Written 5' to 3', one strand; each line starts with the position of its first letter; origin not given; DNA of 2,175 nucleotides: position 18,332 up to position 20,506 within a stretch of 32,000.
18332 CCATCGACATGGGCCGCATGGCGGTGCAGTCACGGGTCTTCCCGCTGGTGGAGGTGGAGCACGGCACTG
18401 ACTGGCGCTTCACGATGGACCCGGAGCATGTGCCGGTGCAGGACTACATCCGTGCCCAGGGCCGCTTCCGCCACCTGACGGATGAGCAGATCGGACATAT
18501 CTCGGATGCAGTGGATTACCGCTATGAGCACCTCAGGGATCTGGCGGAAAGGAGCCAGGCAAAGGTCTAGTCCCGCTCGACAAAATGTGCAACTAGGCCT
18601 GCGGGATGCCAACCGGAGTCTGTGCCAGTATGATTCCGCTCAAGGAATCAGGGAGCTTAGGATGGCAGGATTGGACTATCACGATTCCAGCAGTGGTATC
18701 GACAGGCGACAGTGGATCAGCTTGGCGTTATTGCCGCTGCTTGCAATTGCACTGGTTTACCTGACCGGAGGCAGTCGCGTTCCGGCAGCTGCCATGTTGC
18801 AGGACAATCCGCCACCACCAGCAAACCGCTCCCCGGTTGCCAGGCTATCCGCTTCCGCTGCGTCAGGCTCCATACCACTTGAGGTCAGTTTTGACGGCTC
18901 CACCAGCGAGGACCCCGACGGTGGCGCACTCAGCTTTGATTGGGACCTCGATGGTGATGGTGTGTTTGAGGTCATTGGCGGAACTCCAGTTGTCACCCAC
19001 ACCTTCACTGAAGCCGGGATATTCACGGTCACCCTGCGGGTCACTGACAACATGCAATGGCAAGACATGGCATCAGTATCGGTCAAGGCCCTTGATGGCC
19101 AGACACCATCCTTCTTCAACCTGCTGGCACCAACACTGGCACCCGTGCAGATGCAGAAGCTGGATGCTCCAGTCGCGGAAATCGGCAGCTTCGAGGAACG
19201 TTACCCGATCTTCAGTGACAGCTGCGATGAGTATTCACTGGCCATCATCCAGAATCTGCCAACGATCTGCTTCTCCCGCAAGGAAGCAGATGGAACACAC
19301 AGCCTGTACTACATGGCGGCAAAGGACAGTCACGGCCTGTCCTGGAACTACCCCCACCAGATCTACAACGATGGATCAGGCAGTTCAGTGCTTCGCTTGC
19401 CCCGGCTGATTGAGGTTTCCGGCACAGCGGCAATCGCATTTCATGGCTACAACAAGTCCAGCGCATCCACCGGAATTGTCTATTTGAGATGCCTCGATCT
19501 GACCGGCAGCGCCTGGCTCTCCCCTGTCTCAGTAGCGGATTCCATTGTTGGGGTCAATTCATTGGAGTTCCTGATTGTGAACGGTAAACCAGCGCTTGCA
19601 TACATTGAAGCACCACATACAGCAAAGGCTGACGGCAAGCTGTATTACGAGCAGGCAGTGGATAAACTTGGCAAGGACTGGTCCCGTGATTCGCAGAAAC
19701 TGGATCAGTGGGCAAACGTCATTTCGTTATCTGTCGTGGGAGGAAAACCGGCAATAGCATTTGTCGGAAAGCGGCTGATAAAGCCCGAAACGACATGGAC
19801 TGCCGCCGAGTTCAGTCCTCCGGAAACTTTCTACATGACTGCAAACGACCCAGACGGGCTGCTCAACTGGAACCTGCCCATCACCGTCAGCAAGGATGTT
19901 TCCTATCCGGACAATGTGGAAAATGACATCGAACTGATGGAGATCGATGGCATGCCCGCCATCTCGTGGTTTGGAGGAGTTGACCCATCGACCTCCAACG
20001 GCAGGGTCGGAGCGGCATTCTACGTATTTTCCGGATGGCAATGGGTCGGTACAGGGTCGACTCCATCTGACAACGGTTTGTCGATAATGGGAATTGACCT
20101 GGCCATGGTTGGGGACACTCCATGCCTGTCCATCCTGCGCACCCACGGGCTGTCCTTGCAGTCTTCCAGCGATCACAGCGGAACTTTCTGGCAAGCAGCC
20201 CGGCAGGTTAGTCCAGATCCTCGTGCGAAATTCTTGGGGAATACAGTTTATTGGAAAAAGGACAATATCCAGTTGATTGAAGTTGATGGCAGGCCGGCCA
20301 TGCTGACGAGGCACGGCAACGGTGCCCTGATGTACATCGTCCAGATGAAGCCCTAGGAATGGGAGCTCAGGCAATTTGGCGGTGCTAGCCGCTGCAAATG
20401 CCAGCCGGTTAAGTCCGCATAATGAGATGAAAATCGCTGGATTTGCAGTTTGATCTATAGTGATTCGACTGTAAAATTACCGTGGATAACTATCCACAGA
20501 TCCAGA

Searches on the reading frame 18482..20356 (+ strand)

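Call 6: search_protein_families(library=pfam, proteins=[window:18482-20356:+], max_evalue=0.01)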
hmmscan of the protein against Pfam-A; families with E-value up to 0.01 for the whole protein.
window:18482-20356:+ (624 aa): 3 families
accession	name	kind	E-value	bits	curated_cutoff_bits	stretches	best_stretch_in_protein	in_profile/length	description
PF18911.6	PKD_4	-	7.7e-14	52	27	1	115-195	1-76/85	PKD domain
PF00801.26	PKD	-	4.3e-10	39.9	23.5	1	123-194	5-72/80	PKD domain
PF22352.2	K319L-like_PKD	-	0.0011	19.4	27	1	134-201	13-82/84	K319L-like, PKD domain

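Call 75: search_protein_families(library=phrogs, proteins=[window:18482-20356:+], max_evalue=0.001)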
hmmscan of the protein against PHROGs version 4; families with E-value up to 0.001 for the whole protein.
window:18482-20356:+ (624 aa): 0 families
